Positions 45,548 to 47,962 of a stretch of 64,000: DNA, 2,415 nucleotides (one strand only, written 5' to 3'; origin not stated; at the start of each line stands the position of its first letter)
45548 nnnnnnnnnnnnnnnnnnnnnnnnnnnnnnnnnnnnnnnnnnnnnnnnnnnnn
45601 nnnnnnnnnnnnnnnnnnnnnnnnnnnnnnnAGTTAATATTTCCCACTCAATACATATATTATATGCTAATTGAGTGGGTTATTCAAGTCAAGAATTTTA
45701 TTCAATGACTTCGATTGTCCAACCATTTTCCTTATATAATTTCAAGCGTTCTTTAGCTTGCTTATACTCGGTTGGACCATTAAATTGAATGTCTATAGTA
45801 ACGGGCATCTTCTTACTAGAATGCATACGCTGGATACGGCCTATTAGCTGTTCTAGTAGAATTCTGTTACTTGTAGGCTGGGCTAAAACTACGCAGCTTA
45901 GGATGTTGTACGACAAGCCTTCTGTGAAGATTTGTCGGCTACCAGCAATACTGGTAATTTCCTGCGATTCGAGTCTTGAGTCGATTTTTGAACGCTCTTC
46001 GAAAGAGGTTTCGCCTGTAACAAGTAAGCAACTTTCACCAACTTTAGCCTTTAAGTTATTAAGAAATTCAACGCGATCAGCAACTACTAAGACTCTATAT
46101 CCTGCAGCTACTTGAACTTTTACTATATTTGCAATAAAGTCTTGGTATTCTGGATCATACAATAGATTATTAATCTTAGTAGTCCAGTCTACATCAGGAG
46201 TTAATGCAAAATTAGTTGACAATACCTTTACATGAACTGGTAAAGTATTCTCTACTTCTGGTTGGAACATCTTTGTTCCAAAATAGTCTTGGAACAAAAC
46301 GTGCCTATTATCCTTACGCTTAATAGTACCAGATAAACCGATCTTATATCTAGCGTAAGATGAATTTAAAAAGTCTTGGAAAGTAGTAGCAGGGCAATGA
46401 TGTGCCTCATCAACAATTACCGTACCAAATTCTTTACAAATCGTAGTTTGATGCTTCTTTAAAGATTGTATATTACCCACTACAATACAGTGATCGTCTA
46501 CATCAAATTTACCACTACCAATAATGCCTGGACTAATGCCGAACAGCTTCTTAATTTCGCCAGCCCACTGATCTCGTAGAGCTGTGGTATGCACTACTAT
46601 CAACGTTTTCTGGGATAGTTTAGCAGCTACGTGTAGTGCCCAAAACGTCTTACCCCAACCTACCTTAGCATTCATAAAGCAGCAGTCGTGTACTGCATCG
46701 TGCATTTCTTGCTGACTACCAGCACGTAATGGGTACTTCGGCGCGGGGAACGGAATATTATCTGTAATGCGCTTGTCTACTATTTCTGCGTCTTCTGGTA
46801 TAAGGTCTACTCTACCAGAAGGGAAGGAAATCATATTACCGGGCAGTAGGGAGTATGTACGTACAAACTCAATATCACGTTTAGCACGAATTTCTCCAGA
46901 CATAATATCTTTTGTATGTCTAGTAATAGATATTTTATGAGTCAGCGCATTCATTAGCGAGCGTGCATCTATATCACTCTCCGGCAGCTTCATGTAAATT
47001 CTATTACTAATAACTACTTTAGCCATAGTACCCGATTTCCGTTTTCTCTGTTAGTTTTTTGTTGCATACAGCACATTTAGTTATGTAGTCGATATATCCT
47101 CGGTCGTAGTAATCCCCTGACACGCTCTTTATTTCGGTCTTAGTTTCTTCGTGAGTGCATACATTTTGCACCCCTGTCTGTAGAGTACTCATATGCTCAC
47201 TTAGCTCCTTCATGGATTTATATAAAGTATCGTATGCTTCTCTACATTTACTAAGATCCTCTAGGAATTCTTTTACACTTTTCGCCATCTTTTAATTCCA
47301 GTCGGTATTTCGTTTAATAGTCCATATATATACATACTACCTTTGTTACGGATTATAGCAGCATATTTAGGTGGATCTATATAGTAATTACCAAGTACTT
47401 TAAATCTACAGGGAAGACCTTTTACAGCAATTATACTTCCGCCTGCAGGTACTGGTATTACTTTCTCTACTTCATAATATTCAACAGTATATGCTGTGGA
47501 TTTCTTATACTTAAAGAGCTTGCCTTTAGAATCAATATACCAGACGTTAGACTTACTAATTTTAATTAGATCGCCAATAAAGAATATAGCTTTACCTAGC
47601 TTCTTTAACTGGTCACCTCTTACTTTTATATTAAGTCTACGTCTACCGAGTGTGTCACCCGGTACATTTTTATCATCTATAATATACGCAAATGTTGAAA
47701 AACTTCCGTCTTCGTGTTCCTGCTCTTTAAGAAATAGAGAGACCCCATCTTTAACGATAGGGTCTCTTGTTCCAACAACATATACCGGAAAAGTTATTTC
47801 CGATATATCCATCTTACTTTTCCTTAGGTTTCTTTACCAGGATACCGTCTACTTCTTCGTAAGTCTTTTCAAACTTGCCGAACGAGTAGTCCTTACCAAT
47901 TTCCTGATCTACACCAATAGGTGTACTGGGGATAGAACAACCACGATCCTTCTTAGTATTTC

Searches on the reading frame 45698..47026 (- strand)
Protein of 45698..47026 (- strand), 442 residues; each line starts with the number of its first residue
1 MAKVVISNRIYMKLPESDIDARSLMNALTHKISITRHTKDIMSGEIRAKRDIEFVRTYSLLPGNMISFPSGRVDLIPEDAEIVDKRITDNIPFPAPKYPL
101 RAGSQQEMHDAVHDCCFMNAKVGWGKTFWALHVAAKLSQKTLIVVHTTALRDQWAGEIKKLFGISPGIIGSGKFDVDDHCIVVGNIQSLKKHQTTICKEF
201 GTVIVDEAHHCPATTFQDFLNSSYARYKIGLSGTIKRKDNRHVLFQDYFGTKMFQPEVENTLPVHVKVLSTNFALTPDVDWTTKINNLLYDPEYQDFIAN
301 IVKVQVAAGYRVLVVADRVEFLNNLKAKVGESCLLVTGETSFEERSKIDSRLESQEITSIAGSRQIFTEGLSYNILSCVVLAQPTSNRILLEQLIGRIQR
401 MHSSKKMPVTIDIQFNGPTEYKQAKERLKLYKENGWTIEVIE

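Call 5: search_protein_families(library=pfam, proteins=[window:45698-47026:-])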
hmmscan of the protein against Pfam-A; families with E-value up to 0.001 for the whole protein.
window:45698-47026:- (442 aa): 3 families
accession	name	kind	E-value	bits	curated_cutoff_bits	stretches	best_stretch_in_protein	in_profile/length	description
PF04851.21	ResIII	-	1.5e-20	74.2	22.5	1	118-237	28-164/164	Type III restriction enzyme, res subunit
PF00270.35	DEAD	-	4.3e-10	40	26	1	105-237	4-162/167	DEAD/DEAH box helicase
PF00271.37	Helicase_C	-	1.4e-07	32.2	23.5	1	302-401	10-109/110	Helicase conserved C-terminal domain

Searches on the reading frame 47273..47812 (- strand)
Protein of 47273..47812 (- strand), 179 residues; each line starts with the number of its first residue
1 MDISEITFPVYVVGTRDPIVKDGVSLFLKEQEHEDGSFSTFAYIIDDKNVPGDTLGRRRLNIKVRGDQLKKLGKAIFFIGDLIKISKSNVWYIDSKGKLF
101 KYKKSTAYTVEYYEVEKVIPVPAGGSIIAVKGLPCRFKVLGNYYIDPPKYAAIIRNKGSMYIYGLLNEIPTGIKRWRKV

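Call 31: search_protein_families(library=pfam, proteins=[window:47273-47812:-], max_evalue=0.01)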
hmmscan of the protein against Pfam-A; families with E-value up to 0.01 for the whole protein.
window:47273-47812:- (179 aa): 0 families

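Call 56: search_protein_families(library=phrogs, proteins=[window:47273-47812:-], max_evalue=0.01)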
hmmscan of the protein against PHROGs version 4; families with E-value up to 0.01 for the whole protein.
window:47273-47812:- (179 aa): 1 family
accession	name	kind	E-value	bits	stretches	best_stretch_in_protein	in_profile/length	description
phrog_4386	-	unknown function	2.1e-13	51.6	1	42-172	32-158/165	-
